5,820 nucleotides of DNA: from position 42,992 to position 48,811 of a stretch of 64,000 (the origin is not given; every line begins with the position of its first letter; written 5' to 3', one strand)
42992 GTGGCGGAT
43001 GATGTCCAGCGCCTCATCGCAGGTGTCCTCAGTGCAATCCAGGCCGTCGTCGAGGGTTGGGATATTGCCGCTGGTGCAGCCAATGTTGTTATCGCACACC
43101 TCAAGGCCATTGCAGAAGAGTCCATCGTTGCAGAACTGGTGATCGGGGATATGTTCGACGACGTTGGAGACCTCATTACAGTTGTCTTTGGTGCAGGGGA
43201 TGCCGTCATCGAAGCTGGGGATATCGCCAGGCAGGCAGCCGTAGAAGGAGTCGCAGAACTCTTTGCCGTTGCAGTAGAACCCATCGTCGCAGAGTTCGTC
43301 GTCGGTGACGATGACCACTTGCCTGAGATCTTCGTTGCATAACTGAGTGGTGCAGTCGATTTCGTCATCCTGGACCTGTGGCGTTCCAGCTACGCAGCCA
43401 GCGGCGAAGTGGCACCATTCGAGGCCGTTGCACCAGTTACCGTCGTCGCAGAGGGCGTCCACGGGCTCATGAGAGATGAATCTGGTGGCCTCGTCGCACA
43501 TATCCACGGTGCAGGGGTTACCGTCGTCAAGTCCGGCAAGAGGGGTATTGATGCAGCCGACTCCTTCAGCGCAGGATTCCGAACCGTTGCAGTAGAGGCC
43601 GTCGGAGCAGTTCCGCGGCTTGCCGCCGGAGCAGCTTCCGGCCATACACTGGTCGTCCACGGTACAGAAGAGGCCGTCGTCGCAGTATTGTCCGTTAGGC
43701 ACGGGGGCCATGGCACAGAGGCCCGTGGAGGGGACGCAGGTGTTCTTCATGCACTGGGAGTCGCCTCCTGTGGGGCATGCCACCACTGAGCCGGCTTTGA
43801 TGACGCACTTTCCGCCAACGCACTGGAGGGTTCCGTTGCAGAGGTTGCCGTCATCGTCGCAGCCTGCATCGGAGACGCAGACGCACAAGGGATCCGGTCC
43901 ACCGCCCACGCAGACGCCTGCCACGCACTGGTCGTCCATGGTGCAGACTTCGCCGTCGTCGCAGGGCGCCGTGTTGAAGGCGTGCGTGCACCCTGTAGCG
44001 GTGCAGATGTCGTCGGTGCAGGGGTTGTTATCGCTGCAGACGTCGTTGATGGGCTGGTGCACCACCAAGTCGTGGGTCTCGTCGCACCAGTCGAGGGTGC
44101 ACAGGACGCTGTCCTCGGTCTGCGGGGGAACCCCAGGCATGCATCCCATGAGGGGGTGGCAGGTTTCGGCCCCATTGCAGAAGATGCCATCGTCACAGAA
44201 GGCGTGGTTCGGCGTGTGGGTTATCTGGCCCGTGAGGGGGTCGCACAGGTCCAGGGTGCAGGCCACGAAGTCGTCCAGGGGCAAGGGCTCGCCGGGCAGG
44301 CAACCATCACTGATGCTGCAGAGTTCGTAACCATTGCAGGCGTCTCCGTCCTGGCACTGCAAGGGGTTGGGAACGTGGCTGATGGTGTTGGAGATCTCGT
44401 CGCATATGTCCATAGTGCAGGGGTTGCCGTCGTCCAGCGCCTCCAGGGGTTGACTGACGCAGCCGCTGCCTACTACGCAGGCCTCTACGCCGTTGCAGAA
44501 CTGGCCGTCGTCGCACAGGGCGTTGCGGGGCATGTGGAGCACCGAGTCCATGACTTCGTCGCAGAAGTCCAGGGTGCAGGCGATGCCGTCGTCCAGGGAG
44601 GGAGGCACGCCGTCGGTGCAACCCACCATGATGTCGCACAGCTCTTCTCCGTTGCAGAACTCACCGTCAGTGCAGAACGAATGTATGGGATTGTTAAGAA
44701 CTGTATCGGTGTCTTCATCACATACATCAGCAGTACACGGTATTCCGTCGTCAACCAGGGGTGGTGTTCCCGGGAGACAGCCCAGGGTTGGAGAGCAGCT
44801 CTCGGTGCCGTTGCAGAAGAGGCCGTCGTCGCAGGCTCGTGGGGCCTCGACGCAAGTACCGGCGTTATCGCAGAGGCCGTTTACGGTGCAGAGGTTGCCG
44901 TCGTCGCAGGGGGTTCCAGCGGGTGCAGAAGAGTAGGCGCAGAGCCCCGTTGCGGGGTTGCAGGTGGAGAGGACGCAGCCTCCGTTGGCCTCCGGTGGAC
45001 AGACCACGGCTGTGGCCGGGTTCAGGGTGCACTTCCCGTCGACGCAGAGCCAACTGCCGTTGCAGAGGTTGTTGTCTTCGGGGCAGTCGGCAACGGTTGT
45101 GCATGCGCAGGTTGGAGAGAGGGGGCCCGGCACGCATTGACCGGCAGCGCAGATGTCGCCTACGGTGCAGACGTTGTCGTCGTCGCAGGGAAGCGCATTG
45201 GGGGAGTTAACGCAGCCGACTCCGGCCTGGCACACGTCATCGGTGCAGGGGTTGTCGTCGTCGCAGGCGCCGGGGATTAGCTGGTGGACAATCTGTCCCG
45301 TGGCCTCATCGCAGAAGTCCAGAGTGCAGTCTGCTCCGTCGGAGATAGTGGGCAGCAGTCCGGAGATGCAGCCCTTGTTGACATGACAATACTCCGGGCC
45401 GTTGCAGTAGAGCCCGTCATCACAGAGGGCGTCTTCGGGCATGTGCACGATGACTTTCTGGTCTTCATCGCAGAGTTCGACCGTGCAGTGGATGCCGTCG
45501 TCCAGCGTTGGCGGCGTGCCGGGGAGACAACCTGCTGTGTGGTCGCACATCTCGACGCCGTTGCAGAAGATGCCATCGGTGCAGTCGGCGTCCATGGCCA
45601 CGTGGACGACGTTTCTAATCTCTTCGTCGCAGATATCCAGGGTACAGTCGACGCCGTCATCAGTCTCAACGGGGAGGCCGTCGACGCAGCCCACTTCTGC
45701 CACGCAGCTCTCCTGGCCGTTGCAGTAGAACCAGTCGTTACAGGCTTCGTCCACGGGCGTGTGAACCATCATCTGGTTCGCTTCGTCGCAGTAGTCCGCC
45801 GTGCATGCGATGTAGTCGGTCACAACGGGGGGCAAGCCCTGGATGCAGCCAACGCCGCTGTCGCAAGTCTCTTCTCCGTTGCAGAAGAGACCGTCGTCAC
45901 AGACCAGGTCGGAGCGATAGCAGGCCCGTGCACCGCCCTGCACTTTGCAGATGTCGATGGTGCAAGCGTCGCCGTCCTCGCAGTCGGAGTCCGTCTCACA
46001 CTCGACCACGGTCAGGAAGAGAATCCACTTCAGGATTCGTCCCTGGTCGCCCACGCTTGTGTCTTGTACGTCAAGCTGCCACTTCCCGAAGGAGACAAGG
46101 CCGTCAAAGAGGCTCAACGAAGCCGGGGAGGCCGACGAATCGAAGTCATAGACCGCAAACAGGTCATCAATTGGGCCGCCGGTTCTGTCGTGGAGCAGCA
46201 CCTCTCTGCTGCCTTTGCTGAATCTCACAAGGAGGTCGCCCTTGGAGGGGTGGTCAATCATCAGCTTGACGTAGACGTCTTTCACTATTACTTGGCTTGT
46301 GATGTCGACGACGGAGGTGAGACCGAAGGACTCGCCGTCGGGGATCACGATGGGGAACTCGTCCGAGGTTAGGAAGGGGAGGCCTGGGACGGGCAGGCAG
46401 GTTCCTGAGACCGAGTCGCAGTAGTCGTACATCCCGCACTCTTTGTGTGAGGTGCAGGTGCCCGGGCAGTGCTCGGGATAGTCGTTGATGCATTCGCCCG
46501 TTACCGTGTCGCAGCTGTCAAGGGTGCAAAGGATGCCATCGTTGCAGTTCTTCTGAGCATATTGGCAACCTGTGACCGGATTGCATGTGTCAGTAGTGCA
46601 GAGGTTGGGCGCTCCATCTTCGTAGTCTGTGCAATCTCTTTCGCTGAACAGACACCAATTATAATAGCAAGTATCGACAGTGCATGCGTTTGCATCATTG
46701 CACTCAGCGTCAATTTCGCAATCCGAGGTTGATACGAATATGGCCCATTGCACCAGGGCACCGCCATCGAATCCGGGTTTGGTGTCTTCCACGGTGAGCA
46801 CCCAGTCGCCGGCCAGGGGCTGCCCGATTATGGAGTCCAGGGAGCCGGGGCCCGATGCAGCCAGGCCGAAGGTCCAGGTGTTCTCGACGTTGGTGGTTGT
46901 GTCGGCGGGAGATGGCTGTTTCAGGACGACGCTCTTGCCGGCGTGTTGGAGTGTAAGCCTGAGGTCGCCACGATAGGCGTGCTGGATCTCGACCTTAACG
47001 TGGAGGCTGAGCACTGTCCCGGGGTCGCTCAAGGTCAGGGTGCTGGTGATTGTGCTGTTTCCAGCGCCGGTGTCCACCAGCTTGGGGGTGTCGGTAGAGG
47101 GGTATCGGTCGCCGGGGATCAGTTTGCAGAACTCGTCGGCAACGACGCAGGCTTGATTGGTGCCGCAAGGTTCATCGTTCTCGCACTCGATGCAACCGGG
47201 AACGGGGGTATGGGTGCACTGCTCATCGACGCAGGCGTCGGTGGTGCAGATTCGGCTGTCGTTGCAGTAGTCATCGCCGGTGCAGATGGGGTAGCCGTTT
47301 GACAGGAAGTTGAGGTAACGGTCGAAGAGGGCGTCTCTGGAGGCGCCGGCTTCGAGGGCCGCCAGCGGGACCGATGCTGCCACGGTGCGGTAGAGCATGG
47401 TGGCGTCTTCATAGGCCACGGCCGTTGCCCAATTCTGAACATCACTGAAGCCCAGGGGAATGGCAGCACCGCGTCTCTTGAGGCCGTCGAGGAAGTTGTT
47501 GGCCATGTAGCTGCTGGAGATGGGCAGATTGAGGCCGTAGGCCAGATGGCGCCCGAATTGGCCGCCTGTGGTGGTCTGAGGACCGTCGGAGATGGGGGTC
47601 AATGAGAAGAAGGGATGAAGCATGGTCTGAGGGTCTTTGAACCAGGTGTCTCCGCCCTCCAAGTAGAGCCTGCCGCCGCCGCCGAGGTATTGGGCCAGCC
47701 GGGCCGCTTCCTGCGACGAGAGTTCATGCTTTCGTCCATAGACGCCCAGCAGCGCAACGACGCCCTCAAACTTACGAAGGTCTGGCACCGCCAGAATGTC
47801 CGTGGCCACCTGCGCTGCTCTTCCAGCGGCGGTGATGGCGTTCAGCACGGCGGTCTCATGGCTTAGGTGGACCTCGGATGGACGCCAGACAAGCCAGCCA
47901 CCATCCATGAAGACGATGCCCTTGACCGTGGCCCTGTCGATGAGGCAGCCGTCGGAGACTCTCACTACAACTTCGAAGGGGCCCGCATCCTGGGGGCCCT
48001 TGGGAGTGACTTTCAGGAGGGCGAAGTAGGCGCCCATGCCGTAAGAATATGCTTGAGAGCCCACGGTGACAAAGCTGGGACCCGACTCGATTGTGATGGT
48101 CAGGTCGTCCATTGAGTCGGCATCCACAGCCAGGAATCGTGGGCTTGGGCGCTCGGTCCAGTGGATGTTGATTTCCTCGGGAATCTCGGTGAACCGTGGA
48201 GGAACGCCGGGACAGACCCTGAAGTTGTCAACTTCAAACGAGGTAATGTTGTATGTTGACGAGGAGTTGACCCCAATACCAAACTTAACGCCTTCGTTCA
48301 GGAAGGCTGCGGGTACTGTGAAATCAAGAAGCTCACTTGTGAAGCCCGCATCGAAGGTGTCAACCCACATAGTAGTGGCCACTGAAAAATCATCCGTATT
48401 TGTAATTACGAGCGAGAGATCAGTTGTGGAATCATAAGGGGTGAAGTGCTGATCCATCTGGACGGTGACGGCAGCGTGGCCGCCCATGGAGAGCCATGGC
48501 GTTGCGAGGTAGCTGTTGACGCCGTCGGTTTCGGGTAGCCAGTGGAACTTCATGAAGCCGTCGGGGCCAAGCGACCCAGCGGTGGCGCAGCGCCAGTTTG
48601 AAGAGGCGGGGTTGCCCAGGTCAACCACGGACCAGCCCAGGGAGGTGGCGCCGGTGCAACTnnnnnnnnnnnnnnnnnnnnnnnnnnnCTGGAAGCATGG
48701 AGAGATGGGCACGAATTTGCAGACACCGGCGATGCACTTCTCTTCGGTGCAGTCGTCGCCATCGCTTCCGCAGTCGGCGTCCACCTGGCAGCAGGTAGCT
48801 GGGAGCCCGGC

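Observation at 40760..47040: Three proprotein-convertase-type P-domains with no subtilisin catalytic domain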

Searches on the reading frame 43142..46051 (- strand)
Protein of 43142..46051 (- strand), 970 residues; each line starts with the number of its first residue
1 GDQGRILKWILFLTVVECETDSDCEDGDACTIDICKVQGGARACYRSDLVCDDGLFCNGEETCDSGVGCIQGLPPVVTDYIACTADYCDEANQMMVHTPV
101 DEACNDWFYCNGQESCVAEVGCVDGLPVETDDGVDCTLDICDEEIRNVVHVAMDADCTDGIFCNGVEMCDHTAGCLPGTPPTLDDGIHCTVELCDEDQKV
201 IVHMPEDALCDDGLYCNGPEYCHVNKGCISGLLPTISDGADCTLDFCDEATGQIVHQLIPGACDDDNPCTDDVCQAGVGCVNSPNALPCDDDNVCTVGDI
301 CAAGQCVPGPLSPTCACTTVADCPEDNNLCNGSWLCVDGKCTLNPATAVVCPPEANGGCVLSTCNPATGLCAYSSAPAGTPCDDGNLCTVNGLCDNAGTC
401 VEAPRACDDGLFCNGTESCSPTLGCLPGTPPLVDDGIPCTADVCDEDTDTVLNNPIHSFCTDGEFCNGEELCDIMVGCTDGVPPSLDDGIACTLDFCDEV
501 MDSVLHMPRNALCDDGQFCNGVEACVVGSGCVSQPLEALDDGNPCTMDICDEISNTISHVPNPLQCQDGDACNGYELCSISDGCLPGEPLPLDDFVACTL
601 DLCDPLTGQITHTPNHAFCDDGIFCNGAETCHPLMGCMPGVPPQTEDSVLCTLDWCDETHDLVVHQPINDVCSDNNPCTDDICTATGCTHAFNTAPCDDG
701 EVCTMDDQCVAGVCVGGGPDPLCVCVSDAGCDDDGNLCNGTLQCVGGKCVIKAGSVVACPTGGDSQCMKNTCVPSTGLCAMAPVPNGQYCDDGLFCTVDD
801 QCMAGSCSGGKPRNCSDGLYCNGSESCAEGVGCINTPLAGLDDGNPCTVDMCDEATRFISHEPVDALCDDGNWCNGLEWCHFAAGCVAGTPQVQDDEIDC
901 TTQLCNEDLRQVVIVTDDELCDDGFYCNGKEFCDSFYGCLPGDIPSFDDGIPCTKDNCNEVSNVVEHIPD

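Call 6: search_protein_families(library=pfam, proteins=[window:43142-46051:-], max_evalue=0.01)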
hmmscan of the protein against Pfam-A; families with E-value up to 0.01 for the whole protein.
window:43142-46051:- (970 aa): 1 family
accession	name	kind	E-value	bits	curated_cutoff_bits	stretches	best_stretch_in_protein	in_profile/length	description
PF00526.23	Dicty_CTDC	-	5e-11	42.6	27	5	594-614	4-23/24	Dictyostelium (slime mold) repeat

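Call 10: search_protein_families(library=ncbifam, proteins=[window:43142-46051:-], max_evalue=0.01)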
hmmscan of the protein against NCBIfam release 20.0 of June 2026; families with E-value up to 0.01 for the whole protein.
window:43142-46051:- (970 aa): 0 families

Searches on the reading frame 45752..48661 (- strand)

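Call 6: search_protein_families(library=pfam, proteins=[window:45752-48661:-], max_evalue=0.01)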
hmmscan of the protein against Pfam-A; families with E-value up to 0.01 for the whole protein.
window:45752-48661:- (970 aa): 2 families
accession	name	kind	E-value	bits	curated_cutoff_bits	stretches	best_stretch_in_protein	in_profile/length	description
PF01483.27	P_proprotein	-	1.1e-20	73.9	21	2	553-641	4-84/86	Proprotein convertase P-domain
PF00526.23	Dicty_CTDC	-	1.8e-12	47.2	27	2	686-700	6-20/24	Dictyostelium (slime mold) repeat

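Call 10: search_protein_families(library=ncbifam, proteins=[window:45752-48661:-], max_evalue=0.01)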
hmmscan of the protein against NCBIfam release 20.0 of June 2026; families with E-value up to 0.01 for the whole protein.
window:45752-48661:- (970 aa): 0 families

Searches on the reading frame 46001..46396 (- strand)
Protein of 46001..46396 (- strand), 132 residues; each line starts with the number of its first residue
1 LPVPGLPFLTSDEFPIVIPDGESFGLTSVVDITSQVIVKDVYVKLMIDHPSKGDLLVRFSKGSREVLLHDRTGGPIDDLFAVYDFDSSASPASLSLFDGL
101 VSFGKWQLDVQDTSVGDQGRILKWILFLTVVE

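Call 12: search_protein_families(library=pfam, proteins=[window:46001-46396:-], max_evalue=10)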
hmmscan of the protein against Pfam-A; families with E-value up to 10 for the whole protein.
window:46001-46396:- (132 aa): 1 family
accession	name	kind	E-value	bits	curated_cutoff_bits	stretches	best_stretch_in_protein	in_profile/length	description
PF01483.27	P_proprotein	-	8.5e-08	32.6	21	1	38-126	1-84/86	Proprotein convertase P-domain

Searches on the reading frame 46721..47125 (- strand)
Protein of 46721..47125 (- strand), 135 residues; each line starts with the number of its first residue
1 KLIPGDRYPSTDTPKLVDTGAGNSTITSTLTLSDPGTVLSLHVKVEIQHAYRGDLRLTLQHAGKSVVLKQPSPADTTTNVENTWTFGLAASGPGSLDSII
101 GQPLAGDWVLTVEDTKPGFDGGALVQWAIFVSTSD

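Call 12: search_protein_families(library=pfam, proteins=[window:46721-47125:-], max_evalue=10)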
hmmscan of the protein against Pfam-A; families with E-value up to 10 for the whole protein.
window:46721-47125:- (135 aa): 1 family
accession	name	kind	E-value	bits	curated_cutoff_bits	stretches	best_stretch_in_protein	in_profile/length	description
PF01483.27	P_proprotein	-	1.8e-13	50.8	21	1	41-129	4-84/86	Proprotein convertase P-domain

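Call 23: search_solved_structures(query=window:46721-47125:-, max_evalue=1)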
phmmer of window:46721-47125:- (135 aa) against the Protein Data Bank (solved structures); distinct sequences matched with E-value up to 1: 2.
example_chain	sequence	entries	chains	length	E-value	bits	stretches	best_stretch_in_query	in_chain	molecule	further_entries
9p1i_c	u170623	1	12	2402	0.045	17.3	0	4-27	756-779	VopV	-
1p8j_A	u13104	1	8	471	0.64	13.6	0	30-129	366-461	Furin precursor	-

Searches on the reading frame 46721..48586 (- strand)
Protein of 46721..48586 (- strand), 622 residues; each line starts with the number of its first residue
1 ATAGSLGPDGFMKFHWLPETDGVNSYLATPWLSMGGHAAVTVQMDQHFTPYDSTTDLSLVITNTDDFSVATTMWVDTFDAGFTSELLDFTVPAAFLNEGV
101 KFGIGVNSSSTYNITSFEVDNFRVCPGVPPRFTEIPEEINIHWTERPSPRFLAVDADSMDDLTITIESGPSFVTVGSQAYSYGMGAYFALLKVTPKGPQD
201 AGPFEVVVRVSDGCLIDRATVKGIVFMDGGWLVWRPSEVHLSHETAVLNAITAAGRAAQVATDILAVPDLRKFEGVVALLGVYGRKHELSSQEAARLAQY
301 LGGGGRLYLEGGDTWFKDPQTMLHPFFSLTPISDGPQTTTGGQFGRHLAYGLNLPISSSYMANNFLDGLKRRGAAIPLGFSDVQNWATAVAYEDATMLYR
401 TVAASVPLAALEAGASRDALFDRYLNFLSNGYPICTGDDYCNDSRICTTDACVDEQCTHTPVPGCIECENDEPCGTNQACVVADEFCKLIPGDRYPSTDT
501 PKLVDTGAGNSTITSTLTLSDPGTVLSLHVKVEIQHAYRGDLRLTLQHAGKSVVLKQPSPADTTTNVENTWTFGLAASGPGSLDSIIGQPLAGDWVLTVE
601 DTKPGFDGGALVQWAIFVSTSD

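Call 13: find_homologous_proteins(query=window:46721-48586:-)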
Query window:46721-48586:- (622 aa): 2 proteins with E <= 0.001 among 8000 candidates.
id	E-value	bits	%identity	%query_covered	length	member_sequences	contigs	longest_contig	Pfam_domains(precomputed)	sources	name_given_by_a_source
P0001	3.6e-16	77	33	23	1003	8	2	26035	PF18962.8,PF13860.13,PF08309.18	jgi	jgi:choice-of-anchor B domain-containing protein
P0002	1.1e-10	59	32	20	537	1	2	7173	-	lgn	-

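Call 17: find_related_loci(query=window:46721-48586:-, collection=genome_contigs, flank=10000)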
Query window:46721-48586:- (622 aa) in genome_contigs; peptide patterns used: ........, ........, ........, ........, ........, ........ (x = any residue, [..] = any of these).
19 stretches matched a pattern, but none encodes a relative of the query by tblastn (E <= 1e-3).

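Call 42: search_protein_families(library=pfam, proteins=[P0001], max_evalue=0.01)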
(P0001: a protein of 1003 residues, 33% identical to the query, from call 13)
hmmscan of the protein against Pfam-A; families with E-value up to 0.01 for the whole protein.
P0001 (1003 aa): 3 families
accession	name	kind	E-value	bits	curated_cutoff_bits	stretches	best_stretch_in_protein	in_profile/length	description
PF08309.17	LVIVD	-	1.4e-12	47.2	20.2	1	263-303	2-42/42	LVIVD repeat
PF13860.13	FlgD_ig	-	3.1e-07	30.7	27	1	927-985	10-72/79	FlgD Ig-like domain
PF18962.6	Por_Secre_tail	-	4.7e-05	24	27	1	919-998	2-72/75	Secretion system C-terminal sorting domain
